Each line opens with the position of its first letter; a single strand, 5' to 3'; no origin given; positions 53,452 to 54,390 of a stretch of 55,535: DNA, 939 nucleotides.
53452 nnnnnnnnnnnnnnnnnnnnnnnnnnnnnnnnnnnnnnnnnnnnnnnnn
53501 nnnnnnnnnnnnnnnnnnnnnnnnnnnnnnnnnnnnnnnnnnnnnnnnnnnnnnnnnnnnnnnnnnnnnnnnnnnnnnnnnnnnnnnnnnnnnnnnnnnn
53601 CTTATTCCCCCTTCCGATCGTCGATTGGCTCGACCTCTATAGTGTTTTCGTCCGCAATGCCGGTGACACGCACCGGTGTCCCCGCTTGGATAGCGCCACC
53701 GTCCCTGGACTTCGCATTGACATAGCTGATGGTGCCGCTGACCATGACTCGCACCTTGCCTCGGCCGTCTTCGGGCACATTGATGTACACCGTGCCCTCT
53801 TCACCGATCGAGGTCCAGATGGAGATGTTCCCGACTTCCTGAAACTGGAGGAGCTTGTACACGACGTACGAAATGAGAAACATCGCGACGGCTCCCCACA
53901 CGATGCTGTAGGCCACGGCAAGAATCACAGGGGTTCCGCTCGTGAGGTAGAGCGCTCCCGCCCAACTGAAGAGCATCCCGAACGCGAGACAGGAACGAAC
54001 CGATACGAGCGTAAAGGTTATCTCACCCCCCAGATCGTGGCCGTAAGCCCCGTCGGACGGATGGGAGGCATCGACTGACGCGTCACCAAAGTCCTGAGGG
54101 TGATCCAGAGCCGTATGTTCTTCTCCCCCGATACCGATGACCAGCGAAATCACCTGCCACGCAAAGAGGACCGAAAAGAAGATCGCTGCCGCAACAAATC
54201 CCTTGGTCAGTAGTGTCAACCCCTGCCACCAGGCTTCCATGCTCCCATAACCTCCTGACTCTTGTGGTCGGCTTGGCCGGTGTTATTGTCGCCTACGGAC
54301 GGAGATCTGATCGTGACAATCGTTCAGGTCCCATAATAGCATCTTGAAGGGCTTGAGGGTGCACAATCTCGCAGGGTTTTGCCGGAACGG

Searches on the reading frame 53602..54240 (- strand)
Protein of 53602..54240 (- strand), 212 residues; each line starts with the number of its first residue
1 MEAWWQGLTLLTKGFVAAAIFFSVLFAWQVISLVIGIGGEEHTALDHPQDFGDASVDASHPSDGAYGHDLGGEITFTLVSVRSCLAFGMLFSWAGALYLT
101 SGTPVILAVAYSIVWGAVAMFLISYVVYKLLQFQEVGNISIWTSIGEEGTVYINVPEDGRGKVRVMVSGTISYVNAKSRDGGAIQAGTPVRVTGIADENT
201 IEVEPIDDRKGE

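Call 54: find_encoding_contigs(protein=window:53602-54240:-, flank=10000, max_places=3)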
Protein window:53602-54240:- (212 aa): 2 contigs read that carry it; 2 places shown.
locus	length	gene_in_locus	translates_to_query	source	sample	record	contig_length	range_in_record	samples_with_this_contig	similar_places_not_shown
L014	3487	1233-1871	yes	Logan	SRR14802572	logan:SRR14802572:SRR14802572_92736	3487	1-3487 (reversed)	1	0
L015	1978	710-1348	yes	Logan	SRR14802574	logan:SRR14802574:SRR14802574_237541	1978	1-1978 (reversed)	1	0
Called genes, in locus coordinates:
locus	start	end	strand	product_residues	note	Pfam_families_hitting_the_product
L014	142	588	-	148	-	PF09912:DUF2141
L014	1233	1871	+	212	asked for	PF01957:NfeD (weak)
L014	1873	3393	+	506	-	PF01145:Band_7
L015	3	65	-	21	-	?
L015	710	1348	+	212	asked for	PF01957:NfeD (weak)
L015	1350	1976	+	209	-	?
